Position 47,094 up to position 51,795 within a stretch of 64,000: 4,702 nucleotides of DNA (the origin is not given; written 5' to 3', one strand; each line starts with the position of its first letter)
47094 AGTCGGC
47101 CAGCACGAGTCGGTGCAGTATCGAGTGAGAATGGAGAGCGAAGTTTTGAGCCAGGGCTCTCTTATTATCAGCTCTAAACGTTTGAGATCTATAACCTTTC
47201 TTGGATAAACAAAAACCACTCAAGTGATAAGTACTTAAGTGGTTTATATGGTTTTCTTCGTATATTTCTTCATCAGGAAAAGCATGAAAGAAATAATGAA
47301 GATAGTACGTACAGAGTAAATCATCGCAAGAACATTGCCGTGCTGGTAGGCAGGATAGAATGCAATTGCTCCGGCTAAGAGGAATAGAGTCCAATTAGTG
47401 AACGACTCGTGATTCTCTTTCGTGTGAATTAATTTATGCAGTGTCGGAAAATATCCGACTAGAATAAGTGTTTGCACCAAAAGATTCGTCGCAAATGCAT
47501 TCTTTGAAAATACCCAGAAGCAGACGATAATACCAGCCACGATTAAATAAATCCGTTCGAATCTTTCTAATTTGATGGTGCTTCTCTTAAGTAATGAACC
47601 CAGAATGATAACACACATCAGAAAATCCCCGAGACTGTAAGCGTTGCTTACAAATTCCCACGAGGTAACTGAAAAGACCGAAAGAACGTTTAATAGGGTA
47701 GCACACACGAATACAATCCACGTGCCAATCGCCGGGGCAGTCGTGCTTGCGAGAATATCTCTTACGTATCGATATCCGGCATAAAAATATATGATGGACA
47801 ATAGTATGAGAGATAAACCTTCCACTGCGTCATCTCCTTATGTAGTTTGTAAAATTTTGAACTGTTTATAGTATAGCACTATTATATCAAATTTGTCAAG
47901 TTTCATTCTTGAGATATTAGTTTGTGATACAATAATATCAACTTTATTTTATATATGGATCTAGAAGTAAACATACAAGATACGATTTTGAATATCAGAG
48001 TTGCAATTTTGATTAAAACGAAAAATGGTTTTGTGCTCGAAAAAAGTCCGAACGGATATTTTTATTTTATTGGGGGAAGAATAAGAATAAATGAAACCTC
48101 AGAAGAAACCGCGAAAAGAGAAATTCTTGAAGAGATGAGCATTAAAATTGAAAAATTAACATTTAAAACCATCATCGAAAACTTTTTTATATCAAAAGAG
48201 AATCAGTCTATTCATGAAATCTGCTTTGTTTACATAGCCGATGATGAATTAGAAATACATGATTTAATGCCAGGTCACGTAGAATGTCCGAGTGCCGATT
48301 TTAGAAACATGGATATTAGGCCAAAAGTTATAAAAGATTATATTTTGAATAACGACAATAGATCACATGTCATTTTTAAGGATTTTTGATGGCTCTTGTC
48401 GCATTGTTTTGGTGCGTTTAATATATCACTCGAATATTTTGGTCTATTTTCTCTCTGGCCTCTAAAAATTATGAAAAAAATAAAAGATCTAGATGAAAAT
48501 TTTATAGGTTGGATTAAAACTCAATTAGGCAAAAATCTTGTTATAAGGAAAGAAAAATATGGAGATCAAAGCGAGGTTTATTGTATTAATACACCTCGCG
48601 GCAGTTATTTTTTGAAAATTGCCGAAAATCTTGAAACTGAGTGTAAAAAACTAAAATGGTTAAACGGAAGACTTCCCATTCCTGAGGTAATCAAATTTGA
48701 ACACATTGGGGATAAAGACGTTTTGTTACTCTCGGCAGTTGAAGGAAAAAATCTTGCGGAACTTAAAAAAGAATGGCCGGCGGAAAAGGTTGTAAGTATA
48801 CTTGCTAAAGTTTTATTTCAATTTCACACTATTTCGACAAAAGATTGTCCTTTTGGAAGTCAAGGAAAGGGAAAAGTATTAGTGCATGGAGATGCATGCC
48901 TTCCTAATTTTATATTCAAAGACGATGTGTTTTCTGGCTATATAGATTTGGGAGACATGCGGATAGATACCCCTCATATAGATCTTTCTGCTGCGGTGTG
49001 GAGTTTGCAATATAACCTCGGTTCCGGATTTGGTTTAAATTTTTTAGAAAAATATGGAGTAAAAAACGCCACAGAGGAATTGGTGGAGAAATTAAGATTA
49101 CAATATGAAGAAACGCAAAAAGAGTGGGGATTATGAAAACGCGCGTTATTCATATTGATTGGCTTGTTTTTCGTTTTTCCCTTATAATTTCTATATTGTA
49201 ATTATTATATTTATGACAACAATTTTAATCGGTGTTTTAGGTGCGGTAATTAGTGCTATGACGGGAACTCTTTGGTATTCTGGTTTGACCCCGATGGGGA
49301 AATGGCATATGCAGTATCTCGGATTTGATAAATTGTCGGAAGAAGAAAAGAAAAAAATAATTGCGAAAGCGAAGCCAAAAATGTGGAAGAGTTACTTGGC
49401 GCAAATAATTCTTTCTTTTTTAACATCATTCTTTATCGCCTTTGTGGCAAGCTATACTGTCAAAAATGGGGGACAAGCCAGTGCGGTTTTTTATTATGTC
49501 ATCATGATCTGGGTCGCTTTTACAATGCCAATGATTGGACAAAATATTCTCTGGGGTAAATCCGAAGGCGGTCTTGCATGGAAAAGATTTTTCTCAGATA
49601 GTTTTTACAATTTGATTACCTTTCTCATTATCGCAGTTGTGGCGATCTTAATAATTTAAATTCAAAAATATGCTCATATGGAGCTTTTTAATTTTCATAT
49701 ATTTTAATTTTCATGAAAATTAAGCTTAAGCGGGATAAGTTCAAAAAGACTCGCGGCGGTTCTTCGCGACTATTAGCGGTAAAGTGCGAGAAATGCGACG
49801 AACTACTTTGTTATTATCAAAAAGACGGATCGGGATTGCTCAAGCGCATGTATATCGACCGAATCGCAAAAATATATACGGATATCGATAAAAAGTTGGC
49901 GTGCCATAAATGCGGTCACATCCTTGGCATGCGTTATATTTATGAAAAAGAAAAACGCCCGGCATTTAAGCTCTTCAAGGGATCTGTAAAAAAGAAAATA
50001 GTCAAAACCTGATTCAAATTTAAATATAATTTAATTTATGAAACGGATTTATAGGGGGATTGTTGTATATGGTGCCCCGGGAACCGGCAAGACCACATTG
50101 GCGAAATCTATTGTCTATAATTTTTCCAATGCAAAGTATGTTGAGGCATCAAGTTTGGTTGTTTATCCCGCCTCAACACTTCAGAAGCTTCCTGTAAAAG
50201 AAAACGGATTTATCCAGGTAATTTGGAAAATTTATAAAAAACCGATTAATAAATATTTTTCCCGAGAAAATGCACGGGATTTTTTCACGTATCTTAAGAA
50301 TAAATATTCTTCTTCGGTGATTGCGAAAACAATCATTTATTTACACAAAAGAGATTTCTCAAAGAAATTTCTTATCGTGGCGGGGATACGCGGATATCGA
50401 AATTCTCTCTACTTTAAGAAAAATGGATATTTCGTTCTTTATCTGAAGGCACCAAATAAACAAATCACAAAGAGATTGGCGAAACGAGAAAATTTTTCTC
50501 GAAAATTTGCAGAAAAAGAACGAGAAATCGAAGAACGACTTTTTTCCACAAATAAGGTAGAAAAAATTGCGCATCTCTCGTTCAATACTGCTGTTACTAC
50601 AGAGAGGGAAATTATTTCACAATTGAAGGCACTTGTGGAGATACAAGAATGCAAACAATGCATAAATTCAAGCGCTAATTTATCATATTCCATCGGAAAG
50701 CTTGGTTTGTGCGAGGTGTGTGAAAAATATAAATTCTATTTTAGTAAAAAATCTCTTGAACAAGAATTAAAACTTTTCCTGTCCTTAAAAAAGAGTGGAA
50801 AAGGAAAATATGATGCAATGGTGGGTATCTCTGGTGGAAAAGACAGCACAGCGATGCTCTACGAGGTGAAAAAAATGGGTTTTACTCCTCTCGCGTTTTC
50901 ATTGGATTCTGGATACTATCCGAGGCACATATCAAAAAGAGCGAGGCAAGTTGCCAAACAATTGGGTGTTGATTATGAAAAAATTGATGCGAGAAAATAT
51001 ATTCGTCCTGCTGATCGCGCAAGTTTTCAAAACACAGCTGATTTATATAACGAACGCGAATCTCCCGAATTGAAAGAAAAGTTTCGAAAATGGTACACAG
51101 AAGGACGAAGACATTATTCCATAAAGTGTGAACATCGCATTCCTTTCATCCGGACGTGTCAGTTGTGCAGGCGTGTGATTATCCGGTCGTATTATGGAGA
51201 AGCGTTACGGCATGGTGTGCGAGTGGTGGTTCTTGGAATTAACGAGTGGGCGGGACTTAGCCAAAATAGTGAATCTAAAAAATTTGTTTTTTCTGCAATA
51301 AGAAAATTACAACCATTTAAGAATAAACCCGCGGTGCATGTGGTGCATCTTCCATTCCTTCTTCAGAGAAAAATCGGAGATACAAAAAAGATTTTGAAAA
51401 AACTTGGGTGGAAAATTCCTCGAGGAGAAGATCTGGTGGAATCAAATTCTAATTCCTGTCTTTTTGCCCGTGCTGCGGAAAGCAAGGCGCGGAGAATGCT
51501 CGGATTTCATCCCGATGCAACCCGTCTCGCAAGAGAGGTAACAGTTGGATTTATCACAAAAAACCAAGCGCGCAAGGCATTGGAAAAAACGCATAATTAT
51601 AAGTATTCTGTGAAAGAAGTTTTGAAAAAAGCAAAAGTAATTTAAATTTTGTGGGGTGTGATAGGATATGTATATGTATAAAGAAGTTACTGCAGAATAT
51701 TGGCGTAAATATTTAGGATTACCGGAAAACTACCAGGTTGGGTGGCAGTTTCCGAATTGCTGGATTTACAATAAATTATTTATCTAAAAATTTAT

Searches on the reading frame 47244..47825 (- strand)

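Call 44: search_protein_families(library=pfam, proteins=[window:47244-47825:-], max_evalue=0.01)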
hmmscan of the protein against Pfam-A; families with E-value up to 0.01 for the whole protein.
window:47244-47825:- (193 aa): 1 family
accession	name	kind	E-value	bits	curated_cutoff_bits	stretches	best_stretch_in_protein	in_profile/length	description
PF13520.12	AA_permease_2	-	0.0064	15.9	27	1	19-106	312-398/427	Amino acid permease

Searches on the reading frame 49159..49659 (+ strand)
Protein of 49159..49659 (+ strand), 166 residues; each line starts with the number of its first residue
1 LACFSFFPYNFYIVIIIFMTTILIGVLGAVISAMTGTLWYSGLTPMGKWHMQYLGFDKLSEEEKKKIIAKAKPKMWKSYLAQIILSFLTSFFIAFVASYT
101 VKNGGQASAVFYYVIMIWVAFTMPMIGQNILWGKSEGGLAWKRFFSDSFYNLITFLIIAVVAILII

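Call 44: search_protein_families(library=pfam, proteins=[window:49159-49659:+], max_evalue=0.01)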
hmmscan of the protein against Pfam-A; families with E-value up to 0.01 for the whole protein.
window:49159-49659:+ (166 aa): 1 family
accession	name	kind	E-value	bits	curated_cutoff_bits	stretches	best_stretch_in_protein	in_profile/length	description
PF08570.15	DUF1761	-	6e-11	43.1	31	1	26-161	4-121/123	Protein of unknown function (DUF1761)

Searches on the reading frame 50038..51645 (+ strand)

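Call 44: search_protein_families(library=pfam, proteins=[window:50038-51645:+], max_evalue=0.01)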
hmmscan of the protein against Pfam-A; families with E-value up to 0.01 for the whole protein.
window:50038-51645:+ (535 aa): 14 families
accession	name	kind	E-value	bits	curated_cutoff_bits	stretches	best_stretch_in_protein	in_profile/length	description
PF13238.12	AAA_18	-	7.6e-06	26.8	29.4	1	8-161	1-122/128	AAA domain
PF13207.12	AAA_17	-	1.4e-05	25.8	27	0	11-42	1-31/136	AAA domain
PF00004.35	AAA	-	4.4e-05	24.4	21.2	1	8-40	1-32/131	ATPase family associated with various cellular activities (AAA)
PF06508.19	QueC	-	9.5e-05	22.4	22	1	260-356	2-95/210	Queuosine biosynthesis protein QueC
PF02540.23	NAD_synthase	-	0.00028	20.6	21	1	243-338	4-101/242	NAD synthase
PF20720.3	nSTAND3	-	0.00068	19.8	27.2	1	8-34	20-46/155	Novel STAND NTPase 3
PF13671.12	AAA_33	-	0.0015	19.3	27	0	8-26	2-20/143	AAA domain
PF05729.18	NACHT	-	0.0016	18.7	26.7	1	8-43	3-38/167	NACHT domain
PF13401.12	AAA_22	-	0.0017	19.1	27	1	8-41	8-38/130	AAA domain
PF13479.12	AAA_24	-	0.004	17.5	27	0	8-25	5-22/195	AAA domain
PF01202.28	SKI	-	0.0049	17.4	22.1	0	128-197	83-155/159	Shikimate kinase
PF13521.12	AAA_28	-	0.0058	17.3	27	0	8-25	2-19/164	AAA domain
PF13191.12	AAA_16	-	0.0062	17.5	32.6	0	6-31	25-50/167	AAA ATPase domain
PF09848.15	SLFN-g3_helicase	-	0.0096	15.7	24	0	8-34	4-31/354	Schlafen group 3, DNA/RNA helicase domain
